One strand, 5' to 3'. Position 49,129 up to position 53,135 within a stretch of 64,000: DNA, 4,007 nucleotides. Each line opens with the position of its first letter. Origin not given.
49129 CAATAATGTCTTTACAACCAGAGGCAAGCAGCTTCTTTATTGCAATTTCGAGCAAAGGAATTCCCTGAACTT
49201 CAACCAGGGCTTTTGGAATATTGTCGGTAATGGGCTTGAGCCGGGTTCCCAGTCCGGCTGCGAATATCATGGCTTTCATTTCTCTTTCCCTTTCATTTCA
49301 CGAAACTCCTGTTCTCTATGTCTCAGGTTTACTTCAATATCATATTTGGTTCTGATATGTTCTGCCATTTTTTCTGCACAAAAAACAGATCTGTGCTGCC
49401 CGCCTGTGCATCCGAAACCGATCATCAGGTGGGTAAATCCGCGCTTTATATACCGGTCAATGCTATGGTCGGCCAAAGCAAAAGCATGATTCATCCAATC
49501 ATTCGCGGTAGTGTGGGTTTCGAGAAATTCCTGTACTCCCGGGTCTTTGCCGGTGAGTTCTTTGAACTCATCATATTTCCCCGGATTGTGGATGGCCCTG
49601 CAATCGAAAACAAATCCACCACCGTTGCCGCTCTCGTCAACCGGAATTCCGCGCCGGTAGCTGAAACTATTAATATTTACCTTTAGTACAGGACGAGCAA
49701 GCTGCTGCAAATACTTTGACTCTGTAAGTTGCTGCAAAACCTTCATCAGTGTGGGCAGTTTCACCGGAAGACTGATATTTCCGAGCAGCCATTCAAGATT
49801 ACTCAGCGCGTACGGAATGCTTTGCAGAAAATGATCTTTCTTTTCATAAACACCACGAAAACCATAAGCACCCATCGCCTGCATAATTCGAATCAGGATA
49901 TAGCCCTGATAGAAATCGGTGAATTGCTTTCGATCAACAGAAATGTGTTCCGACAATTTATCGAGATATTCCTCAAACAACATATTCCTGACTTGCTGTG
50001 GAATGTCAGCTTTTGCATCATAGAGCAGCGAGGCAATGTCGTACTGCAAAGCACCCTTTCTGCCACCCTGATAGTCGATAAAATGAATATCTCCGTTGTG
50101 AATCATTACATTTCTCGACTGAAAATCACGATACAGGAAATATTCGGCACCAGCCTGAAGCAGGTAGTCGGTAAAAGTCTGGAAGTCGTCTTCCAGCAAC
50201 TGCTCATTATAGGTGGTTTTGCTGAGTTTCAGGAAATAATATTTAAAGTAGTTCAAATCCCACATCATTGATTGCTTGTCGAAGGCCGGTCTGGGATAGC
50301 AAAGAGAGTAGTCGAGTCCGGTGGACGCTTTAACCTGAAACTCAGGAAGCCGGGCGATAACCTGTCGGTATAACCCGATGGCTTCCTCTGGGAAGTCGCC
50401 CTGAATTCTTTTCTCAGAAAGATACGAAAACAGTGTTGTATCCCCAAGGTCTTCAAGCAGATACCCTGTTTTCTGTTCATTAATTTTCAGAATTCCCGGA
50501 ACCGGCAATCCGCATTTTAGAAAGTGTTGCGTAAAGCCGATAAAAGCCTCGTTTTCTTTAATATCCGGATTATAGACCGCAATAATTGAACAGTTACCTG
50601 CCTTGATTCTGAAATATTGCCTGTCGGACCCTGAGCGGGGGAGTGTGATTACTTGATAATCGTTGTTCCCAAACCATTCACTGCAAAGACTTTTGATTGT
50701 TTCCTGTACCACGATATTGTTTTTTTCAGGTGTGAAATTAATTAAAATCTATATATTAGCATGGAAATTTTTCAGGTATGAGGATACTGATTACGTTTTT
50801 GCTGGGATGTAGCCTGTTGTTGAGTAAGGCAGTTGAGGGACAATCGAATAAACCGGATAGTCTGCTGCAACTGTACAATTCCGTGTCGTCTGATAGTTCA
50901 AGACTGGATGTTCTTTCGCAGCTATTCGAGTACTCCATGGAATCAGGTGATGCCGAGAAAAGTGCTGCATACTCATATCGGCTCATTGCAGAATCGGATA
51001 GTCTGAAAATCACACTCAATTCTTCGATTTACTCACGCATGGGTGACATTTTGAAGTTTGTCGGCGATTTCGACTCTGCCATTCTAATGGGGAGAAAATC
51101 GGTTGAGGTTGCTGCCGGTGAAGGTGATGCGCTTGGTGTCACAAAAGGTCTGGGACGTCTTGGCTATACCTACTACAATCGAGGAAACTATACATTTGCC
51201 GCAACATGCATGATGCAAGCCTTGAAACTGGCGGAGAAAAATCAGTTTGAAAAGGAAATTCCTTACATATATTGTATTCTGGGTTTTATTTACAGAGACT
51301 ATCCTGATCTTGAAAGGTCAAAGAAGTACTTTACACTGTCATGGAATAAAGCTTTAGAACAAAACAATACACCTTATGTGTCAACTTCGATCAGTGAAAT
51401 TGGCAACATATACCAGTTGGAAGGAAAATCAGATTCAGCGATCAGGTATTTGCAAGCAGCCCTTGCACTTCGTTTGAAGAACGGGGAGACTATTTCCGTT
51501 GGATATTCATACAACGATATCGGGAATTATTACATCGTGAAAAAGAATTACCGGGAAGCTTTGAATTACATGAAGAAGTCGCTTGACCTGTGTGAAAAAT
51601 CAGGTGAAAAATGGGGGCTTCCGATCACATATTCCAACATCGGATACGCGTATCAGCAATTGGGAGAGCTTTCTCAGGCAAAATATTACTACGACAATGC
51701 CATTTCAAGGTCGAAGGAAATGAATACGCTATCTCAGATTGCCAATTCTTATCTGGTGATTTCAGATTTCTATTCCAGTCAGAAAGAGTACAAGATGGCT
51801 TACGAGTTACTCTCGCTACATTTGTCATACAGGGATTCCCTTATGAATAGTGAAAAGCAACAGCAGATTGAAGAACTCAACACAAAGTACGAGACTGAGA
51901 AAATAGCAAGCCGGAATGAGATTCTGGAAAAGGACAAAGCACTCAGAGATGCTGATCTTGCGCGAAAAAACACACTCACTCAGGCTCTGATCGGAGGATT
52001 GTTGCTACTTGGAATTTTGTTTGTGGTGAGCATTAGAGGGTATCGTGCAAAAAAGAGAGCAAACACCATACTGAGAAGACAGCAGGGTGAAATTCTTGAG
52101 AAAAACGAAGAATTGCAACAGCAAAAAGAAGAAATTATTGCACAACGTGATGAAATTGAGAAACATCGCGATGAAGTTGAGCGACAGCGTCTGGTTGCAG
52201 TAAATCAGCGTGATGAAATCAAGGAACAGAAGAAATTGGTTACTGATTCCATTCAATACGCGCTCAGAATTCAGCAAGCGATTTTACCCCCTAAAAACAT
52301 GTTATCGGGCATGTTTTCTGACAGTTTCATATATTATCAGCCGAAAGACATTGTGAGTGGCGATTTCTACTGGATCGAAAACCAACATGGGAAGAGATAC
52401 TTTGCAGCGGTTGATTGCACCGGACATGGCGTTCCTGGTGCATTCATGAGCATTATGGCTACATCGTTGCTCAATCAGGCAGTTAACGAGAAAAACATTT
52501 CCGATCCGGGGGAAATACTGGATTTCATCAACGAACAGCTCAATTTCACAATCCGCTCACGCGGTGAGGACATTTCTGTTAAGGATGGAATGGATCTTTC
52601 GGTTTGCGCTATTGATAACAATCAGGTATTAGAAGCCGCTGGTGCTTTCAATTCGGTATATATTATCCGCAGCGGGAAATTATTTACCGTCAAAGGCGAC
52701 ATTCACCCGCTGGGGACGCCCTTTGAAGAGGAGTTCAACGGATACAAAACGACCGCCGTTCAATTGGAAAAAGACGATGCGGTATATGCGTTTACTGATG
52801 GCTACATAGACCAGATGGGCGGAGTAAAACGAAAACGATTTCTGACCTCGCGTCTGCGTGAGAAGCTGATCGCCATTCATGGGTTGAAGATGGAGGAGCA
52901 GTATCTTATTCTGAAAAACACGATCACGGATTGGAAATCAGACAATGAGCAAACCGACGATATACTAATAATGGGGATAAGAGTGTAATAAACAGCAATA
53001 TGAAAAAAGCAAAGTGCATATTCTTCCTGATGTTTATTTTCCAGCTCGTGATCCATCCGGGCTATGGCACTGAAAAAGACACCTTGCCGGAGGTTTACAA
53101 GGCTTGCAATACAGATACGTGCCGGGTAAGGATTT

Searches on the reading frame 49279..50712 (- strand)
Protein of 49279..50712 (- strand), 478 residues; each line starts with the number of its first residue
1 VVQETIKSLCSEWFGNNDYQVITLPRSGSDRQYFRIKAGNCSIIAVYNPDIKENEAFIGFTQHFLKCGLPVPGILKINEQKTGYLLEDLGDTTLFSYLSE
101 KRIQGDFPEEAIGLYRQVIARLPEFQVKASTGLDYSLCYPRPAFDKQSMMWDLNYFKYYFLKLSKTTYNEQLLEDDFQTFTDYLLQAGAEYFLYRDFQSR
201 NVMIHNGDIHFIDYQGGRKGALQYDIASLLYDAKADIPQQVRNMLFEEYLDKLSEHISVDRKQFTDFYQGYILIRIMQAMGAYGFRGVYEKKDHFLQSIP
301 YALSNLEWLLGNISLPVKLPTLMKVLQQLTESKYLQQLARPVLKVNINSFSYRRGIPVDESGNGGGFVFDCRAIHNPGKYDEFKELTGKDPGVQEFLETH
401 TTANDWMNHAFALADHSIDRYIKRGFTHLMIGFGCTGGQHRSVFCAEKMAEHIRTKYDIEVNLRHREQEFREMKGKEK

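Call 53: search_protein_families(library=ncbifam, proteins=[window:49279-50712:-], max_evalue=1e-10)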
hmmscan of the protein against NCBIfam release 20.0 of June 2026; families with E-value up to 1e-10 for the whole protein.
window:49279-50712:- (478 aa): 3 families
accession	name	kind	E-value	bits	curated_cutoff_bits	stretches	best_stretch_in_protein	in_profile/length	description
NF003828.1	PRK05416.1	equivalog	4.5e-30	105.1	244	1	326-467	144-277/278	RNase adapter RapZ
NF045759.1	NamurgluKinAmgK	equivalog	6.2e-16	58.4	550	1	6-282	7-275/324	N-acetylmuramate/N-acetylglucosamine kinase AmgK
NF045698.1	MurGlcNAcKinAmgK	equivalog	9.6e-14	51.4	500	1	55-310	82-338/360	N-acetylmuramate/N-acetylglucosamine kinase AmgK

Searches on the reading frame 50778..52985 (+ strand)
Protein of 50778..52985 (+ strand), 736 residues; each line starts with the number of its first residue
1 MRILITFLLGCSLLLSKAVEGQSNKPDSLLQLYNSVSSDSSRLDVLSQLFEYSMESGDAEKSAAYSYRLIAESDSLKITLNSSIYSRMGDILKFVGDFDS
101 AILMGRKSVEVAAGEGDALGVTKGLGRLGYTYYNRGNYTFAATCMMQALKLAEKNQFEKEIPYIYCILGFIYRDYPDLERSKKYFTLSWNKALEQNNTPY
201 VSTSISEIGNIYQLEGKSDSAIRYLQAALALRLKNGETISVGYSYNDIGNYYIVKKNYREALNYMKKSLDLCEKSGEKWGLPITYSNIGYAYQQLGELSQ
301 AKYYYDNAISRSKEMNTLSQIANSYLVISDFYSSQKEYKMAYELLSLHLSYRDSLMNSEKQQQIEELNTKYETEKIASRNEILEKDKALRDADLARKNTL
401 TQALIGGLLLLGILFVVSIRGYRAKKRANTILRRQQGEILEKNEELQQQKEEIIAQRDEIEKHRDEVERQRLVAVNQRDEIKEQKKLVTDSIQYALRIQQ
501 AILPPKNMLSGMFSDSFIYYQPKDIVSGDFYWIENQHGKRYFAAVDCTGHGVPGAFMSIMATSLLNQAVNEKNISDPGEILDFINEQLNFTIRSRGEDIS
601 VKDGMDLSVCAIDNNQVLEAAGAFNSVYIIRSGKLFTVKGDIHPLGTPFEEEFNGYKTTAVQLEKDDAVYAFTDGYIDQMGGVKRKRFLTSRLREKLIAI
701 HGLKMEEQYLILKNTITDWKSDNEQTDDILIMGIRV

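Call 53: search_protein_families(library=ncbifam, proteins=[window:50778-52985:+], max_evalue=1e-10)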
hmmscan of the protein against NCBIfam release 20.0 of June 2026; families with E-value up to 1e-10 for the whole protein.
window:50778-52985:+ (736 aa): 3 families
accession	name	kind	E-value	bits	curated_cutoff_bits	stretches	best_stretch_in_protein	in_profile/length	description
NF038263.1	prot_phos_SiaA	equivalog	2.2e-51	175.2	700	1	434-736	360-657/658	biofilm regulation protein phosphatase SiaA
NF053520.1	HK_Porph_FimS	equivalog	9e-22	77.1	600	1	195-427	157-386/618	sensor histidine kinase FimS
NF053779.1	BT3442_fam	equivalog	4.5e-17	62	940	1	128-469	108-425/563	BT3442 family protein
